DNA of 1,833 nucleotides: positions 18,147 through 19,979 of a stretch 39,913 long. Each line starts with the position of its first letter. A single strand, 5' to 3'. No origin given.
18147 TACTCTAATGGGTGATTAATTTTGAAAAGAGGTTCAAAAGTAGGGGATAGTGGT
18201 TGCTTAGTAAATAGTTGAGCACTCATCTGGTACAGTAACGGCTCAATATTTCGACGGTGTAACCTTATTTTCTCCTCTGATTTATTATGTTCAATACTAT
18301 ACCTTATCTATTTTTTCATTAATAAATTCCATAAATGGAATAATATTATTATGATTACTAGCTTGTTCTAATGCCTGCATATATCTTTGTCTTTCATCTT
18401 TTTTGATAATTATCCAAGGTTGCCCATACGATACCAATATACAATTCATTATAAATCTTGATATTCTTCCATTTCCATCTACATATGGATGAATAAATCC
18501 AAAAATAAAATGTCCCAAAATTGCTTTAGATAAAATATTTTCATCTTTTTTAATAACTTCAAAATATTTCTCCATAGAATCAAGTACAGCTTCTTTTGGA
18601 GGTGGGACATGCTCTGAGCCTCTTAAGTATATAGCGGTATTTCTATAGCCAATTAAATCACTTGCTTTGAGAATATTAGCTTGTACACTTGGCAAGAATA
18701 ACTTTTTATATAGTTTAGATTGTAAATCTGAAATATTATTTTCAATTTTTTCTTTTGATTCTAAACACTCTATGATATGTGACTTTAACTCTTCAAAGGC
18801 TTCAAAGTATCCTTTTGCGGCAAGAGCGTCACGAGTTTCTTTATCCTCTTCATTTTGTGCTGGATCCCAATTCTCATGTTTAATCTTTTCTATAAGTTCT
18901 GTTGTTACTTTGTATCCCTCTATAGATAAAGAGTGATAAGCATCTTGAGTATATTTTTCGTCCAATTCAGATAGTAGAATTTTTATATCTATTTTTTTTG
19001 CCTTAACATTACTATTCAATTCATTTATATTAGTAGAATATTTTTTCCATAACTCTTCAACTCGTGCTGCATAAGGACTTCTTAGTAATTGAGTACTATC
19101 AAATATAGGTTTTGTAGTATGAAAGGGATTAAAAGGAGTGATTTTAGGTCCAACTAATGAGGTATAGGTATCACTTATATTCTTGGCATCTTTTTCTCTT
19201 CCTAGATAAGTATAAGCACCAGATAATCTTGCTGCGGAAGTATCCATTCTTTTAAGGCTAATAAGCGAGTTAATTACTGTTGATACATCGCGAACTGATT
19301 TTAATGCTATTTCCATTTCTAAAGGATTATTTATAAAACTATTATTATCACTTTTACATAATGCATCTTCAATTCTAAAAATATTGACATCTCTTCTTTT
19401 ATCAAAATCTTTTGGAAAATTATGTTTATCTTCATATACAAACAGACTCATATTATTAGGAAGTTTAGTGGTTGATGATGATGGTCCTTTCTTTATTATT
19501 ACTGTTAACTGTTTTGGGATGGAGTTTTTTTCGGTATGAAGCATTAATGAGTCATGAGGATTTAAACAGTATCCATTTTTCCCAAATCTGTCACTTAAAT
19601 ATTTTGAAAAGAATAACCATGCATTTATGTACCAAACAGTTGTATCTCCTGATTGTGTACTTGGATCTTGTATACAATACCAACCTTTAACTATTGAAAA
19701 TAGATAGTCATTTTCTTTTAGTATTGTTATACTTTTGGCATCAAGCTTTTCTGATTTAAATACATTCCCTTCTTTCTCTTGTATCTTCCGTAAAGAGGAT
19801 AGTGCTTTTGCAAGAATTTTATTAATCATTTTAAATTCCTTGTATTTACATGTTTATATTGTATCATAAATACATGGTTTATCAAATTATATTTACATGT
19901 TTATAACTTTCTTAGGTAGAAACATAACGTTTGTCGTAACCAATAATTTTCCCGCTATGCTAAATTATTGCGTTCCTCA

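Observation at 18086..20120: AT-rich single-gene island: AbiEi-like antitoxin module fused to an auto-inhibited Fic domain (candidate one-polypeptide toxin-antitoxin or defence module)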

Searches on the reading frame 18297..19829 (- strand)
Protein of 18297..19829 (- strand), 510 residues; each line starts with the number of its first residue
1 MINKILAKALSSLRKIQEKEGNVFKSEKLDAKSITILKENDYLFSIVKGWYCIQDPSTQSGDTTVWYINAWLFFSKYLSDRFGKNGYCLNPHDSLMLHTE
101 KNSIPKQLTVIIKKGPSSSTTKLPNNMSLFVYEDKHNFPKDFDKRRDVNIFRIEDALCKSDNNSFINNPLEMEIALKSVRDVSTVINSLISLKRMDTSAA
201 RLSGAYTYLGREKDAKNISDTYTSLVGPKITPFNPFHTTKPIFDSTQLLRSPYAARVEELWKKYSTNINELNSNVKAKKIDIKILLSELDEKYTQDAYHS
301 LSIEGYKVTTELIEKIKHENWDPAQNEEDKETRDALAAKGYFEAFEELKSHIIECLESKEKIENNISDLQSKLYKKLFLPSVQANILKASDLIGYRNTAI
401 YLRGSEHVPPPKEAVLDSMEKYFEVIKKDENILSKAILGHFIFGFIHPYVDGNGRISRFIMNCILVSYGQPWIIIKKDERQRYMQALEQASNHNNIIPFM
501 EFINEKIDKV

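Call 3: search_protein_families(library=pfam, proteins=[window:18297-19829:-], max_evalue=10)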
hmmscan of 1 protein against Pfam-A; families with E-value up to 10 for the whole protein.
window:18297-19829:- (510 aa): 2 families
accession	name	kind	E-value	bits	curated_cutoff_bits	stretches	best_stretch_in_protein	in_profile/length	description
PF02661.23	Fic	-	7.8e-13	49.5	24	1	394-465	22-93/93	Fic/DOC family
PF09893.14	DUF2120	-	0.036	14.6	25.3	1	231-283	8-60/136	Uncharacterized protein conserved in archaea (DUF2120)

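Call 4: search_protein_families(library=ncbifam, proteins=[window:18297-19829:-], max_evalue=10)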
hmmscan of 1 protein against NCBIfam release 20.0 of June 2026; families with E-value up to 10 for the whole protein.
window:18297-19829:- (510 aa): 4 families
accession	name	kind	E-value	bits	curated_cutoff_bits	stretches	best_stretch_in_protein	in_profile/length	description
NF046030.1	ProtAdlyltaseSoFic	equivalog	1.1e-05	24.6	550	1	410-468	153-214/361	protein adenylyltransferase Fic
TIGR02613.1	mob_myst_B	hypoth_equivalog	1.7e-05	24.8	124.4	1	436-503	112-185/186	mobile mystery protein B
NF046029.1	ProtAdlyltaseNmFic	equivalog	0.0023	17.7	230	1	443-491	93-141/177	protein adenylyltransferase Fic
NF041381.1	XopAC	subfamily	0.25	10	450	1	445-485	391-431/451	XopAC/AvrAC family type III secretion system effector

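Call 5: search_protein_families(library=padloc, proteins=[window:18297-19829:-], max_evalue=10)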
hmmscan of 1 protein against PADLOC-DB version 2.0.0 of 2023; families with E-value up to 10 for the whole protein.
window:18297-19829:- (510 aa): 8 families
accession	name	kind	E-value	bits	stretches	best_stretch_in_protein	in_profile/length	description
PDLC03963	SoFic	-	1.9e-24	84.7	1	259-506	27-259/361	-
PDLC04836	PDC-S04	-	6.2e-18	62.8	1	296-496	29-218/244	-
PDLC04840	PDC-S04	-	9.9e-17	59.4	1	295-490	14-199/227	-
PDLC04837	PDC-S04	-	2.5e-14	51.2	2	297-506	30-223/234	-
PDLC04966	PDC-S24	-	3.2e-14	50.7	1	381-492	239-370/497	-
PDLC04839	PDC-S04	-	9.2e-10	36.5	1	427-505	121-200/205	-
PDLC04838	PDC-S04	-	0.00013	19.8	1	445-507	142-202/209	-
PDLC04842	PDC-S04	-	0.00073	17.3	1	445-494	110-159/202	-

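Call 6: find_homologous_proteins(query=window:18297-19829:-, max_evalue=0.001)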
Query window:18297-19829:- (510 aa): 5816 proteins with E <= 0.001 among 8000 candidates; the best 120 are listed.
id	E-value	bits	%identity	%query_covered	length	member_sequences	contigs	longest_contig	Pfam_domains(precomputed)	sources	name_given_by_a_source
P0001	0.0e+0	1027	89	100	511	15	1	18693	PF02661.24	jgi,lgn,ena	-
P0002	5.5e-296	1000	85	100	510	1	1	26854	PF02661.24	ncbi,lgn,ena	-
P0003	4.3e-295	997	86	100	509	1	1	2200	PF02661.24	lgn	-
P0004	1.8e-289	978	85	100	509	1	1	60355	PF02661.24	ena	-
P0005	1.2e-284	963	83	100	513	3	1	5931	PF02661.24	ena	-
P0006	5.6e-277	937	80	99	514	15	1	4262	PF02661.24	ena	-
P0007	1.5e-276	936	81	100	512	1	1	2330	PF02661.24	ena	-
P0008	4.1e-274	928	80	100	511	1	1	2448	PF02661.24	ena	-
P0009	2.2e-272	922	79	99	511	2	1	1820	PF02661.24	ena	-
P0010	1.3e-271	920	78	100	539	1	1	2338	PF02661.24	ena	-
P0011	1.3e-271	920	79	100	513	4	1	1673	PF02661.24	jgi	jgi:Fic family protein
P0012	1.4e-271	920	79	100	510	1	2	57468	PF02661.24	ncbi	-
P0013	1.6e-271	919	79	100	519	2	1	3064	PF02661.24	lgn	-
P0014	1.3e-270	916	78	100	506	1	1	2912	PF02661.24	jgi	jgi:hypothetical protein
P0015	1.0e-268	910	78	99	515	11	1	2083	PF02661.24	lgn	-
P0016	1.4e-267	906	77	100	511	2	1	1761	PF02661.24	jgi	jgi:hypothetical protein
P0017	4.1e-267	905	78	99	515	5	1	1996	PF02661.24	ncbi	-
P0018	1.4e-265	900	78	100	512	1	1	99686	PF02661.24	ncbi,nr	ncbi:MAG: Fic family protein [Sulfurimonas sp.]|nr:Fic family protein [Sulfurimonas sp.]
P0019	1.6e-265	900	76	100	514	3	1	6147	PF02661.24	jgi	-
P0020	5.5e-263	891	77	100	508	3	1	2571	PF02661.24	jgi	-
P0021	7.0e-263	891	77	99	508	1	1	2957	PF02661.24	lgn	-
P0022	7.6e-261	884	75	99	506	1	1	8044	PF02661.24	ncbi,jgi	-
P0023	1.5e-247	840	71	100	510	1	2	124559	PF02661.24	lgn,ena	-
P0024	2.6e-212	724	77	81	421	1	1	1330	PF02661.24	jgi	-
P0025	4.7e-162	558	86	56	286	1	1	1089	PF02661.24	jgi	-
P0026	8.6e-159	548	48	98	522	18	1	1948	PF02661.24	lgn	-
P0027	1.8e-148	513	46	99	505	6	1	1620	PF02661.24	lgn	-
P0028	4.3e-146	506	47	100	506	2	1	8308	PF02661.24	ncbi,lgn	-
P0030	1.6e-145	504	47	99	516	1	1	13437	PF02661.24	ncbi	-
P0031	1.5e-144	501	45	99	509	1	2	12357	PF02661.24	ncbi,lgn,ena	-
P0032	7.9e-144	498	45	98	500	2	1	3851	PF02661.24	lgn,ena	-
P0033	1.8e-143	497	46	100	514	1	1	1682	PF02661.24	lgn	-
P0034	2.4e-143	497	46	98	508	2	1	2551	PF02661.24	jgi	-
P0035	1.6e-142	494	46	99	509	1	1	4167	PF02661.24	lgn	-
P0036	2.0e-142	494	45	100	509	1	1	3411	PF02661.24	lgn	-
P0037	5.6e-142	492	46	99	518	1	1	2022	PF02661.24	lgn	-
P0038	7.7e-142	492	45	99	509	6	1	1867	PF02661.24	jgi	-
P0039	7.7e-142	492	46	99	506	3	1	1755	PF02661.24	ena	-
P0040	5.5e-140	486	44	100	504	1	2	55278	PF02661.24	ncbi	-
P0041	2.7e-137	477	47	92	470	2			PF02661.24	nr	nr:Fic family protein [Campylobacterota bacterium]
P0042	9.7e-137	475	44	99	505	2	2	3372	PF02661.24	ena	-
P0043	1.9e-131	457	44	99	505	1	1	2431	PF02661.24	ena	-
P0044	4.4e-130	453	43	100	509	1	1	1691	PF02661.24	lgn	-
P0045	1.7e-128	448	43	100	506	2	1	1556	PF02661.24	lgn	-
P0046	1.9e-126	441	42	100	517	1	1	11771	PF02661.24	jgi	-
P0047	6.6e-126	439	42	99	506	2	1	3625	PF02661.24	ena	-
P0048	1.6e-125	438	44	99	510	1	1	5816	PF02661.24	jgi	jgi:hypothetical protein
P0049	5.5e-125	436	42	100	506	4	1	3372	PF02661.24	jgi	-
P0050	1.4e-124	435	42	98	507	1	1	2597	PF02661.24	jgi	-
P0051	1.1e-123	432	41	99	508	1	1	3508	PF02661.24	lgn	-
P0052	1.5e-123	431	42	100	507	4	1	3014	PF02661.24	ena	-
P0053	2.0e-123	431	40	100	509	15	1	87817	PF02661.24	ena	-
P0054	4.7e-123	430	42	99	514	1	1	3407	PF02661.24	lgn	-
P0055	1.3e-122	428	42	100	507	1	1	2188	PF02661.24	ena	-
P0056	1.3e-122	428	44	98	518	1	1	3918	PF02661.24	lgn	-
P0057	3.2e-122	427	40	100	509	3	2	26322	PF02661.24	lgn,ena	-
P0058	3.5e-122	427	42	99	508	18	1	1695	PF02661.24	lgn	-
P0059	5.4e-122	426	42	99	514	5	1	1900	PF02661.24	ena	-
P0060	8.9e-122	425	40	100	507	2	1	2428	PF02661.24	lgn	-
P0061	1.2e-121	425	43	99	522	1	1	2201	PF02661.24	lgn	-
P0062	1.9e-121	424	44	98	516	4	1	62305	PF02661.24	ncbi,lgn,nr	ncbi:MAG TPA: Fic family protein [bacterium]|nr:Fic family protein [bacterium]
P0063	3.9e-121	423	42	100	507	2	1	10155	PF02661.24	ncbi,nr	ncbi:MAG: cell filamentation protein Fic [Erysipelotrichia bacterium]|nr:cell filamentation protein 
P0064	5.8e-121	423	43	99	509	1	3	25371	PF02661.24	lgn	-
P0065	1.2e-120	422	43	99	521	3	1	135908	PF02661.24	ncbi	-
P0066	1.7e-120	421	43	99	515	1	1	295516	PF02661.24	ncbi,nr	ncbi:MAG: Fic family protein [Bdellovibrionaceae bacterium]|nr:Fic family protein [Pseudobdellovibri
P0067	2.7e-120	421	42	99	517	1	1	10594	PF02661.24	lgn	-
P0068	4.7e-120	420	41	98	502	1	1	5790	PF02661.24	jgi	jgi:fido (protein-threonine AMPylation protein)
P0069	6.7e-120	419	43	98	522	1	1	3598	PF02661.24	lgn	-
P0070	7.6e-120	419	42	99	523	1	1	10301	PF02661.24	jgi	jgi:Fic/DOC family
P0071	9.0e-120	419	43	96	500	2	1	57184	PF02661.24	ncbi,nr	ncbi:MAG: Fic family protein [Deltaproteobacteria bacterium]|nr:Fic family protein [Deltaproteobacte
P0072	1.5e-119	418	41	99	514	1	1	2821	PF02661.24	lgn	-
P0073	1.5e-119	418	42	98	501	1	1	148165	PF02661.24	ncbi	-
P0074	1.8e-119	418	42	99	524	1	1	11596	PF02661.24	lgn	-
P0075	2.7e-119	417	42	99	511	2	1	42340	PF02661.24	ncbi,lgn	ncbi:MAG: Fic family protein [Duganella sp.]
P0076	3.7e-119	417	42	99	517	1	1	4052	PF02661.24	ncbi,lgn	-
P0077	4.7e-119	416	42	98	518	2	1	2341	PF02661.24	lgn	-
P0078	4.9e-119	416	42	98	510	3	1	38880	PF02661.24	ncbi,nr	ncbi:MAG: Fic family protein [Deltaproteobacteria bacterium]|nr:Fic family protein [Deltaproteobacte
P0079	5.0e-119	416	42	99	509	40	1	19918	PF02661.24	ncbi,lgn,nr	ncbi:MAG: Fic family protein [Sulfurospirillaceae bacterium]|nr:Fic family protein [Sulfurospirillac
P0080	6.1e-119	416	41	99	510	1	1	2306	PF02661.24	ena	-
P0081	9.2e-119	416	41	99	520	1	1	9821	PF02661.24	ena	-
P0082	1.6e-118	415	43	98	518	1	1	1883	PF02661.24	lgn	-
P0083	4.1e-118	413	40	98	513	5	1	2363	PF02661.24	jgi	-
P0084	5.1e-118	413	42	95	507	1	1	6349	PF02661.24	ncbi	ncbi:MAG: Fic family protein [Thermodesulfobacteriota bacterium]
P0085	7.8e-118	412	40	99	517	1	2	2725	PF02661.24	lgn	-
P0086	1.1e-117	412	42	99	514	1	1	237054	PF02661.24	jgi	-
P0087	1.1e-117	412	42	99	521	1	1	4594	PF02661.24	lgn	-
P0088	1.4e-117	412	43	98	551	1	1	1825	PF02661.24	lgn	-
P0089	2.0e-117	411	42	99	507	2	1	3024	PF02661.24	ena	-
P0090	2.4e-117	411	40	97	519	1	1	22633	PF02661.24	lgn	-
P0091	2.5e-117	411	42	99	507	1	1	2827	PF02661.24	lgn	-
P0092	2.8e-117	411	41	99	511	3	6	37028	PF02661.24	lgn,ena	-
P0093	3.3e-117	410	42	99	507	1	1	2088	PF02661.24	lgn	-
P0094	3.4e-117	410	42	98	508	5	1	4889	PF02661.24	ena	-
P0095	4.2e-117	410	40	98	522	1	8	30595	PF02661.24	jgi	jgi:fido (protein-threonine AMPylation protein)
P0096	4.5e-117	410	41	99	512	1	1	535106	PF02661.24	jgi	-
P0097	5.0e-117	410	42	99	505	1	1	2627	PF02661.24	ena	-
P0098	6.0e-117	410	41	97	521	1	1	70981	PF02661.24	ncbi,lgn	ncbi:MAG: Fic family protein [Pseudomonadota bacterium]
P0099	8.2e-117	409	43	98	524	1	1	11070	PF02661.24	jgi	jgi:hypothetical protein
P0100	9.6e-117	409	41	97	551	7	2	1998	PF02661.24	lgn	-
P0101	1.0e-116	409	41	97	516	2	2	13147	PF02661.24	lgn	-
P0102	2.0e-116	408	41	99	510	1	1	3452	PF02661.24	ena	-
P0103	3.0e-116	407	42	98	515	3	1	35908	PF02661.24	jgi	-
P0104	3.2e-116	407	40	99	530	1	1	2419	PF02661.24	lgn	-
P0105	3.3e-116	407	42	98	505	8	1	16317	PF02661.24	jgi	jgi:hypothetical protein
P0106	3.5e-116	407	43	92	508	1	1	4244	PF02661.24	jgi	jgi:hypothetical protein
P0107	5.4e-116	406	40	100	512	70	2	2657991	PF02661.24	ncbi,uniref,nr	ncbi:hypothetical protein GCM10012288_05350 [Malaciobacter pacificus]|uniref:Fic domain-containing p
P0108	5.5e-116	406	41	99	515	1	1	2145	PF02661.24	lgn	-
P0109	5.6e-116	406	42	99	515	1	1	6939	PF02661.24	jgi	-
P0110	5.9e-116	406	42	98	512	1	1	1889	PF02661.24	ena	-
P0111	6.9e-116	406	42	98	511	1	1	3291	PF02661.24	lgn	-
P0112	7.2e-116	406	41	98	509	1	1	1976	PF02661.24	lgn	-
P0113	8.5e-116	406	41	98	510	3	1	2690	PF02661.24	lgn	-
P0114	9.6e-116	406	40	99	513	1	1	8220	PF02661.24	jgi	jgi:hypothetical protein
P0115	1.1e-115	405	40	99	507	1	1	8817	PF02661.24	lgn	-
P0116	1.2e-115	405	41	98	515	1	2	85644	PF02661.24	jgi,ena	jgi:Fic family protein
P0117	1.2e-115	405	42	98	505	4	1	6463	PF02661.24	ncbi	-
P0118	1.5e-115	405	41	99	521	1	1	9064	PF02661.24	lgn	-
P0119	1.5e-115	405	41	99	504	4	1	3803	PF02661.24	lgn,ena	-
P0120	1.7e-115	405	39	99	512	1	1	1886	PF02661.24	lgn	-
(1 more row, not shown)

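Call 7: search_solved_structures(query=window:18297-19829:-, max_evalue=1, show_alignments=2)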
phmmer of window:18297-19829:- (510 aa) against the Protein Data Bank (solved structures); distinct sequences matched with E-value up to 1: 41.
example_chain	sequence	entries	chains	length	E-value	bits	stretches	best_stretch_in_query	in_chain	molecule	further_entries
6i7j_A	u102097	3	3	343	6.1e-19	71.4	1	241-504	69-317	Adenosine monophosphate-protein transferase FICD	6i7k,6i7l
6i7i_A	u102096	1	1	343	2e-18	69.7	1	245-504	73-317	Adenosine monophosphate-protein transferase FICD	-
4u04_A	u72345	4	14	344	2.2e-18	69.5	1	241-504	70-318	Adenosine monophosphate-protein transferase FICD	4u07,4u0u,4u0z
6i7g_A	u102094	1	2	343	2.3e-18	69.5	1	244-504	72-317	Adenosine monophosphate-protein transferase FICD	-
6i7h_A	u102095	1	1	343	2.3e-18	69.5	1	244-504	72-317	Adenosine monophosphate-protein transferase FICD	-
7b7z_A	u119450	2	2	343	1.4e-17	66.9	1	241-504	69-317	Protein adenylyltransferase FICD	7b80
9yz5_A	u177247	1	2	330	1.4e-17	66.9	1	394-504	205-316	Protein adenylyltransferase FICD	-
4u0s_A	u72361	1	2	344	1.6e-17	66.7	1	394-504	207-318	Adenosine monophosphate-protein transferase FICD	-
6zmd_B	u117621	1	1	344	6.9e-17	64.6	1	255-504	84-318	Protein adenylyltransferase FICD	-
3cuc_A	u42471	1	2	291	1.2e-09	40.7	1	414-496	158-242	Protein of unknown function with a Fic domain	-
5jj6_A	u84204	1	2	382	1.3e-08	37.3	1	396-504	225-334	Adenosine monophosphate-protein transferase FICD homolog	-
5jj7_A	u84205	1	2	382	1.6e-08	37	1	396-504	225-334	Adenosine monophosphate-protein transferase FICD homolog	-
4x2e_A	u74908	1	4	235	2.7e-08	36.3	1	296-505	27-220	Fic family protein putative filamentation induced by cAMP protein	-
4x2c_A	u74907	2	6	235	1.5e-07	33.8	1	413-505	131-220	Fic family protein putative filamentation induced by cAMP protein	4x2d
4rgl_A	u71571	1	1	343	5e-07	32.1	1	402-503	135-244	Filamentation induced by cAMP protein Fic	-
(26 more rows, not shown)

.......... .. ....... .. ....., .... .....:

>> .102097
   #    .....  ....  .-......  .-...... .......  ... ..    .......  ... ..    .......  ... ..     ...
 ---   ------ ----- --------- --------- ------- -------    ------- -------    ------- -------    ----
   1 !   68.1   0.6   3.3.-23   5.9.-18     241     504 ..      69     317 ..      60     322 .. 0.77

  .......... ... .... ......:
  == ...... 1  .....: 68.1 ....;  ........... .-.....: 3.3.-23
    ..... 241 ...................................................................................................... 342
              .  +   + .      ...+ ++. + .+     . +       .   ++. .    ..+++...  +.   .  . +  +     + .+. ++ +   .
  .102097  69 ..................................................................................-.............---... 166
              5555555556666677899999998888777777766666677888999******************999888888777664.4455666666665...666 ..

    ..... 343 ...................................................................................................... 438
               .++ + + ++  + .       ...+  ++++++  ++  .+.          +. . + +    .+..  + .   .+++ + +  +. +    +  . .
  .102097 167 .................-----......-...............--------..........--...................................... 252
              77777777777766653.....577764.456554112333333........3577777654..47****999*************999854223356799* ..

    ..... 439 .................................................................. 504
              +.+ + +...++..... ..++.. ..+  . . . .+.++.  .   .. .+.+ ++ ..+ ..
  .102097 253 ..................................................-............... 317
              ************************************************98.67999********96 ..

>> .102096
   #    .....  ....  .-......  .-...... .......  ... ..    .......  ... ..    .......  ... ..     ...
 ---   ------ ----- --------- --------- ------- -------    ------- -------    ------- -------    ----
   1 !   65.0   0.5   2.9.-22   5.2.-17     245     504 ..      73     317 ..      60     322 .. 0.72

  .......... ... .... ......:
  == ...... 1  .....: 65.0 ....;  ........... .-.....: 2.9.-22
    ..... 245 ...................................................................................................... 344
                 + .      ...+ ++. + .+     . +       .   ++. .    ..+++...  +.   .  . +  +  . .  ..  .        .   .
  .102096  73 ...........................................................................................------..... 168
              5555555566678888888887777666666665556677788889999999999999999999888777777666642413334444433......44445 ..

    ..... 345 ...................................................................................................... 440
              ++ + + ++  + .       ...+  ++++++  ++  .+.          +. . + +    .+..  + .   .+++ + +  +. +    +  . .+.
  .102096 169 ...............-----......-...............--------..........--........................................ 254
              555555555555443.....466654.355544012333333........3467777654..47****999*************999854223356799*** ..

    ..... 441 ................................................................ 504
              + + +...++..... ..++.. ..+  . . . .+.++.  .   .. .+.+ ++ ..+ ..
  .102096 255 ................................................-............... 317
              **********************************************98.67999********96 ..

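Call 11: find_encoding_contigs(protein=P0002, flank=8000, max_places=3)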
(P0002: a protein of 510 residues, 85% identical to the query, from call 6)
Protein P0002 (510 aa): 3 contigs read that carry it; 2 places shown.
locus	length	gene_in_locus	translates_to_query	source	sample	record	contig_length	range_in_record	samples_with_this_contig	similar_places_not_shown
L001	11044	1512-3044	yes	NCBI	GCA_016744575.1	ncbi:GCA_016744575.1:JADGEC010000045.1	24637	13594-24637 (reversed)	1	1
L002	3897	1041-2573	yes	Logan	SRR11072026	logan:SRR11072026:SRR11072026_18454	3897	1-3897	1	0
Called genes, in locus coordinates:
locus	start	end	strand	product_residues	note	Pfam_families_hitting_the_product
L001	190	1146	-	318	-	PF05593:RHS_repeat (faint)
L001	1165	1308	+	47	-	-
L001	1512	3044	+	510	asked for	PF02661:Fic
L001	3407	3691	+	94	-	PF00825:Ribonuclease_P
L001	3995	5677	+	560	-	PF14849:YidC_periplas, PF02096:60KD_IMP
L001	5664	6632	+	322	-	PF14804:Jag_N, PF18472:HP1451_C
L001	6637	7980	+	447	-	PF10396:TrmE_N, PF00350:Dynamin_N (faint), PF12631:MnmE_helical, PF00009:GTP_EFTU (faint), PF01926:MMR_HSR1, PF02421:FeoB_N, PF08477:Roc (faint)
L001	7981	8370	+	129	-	PF03652:RuvX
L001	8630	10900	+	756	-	PF14827:dCache_3 (weak), PF00990:GGDEF, PF00563:EAL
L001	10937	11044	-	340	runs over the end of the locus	PF02547:Queuosine_synth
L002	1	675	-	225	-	?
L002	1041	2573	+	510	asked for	PF02661:Fic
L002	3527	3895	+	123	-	?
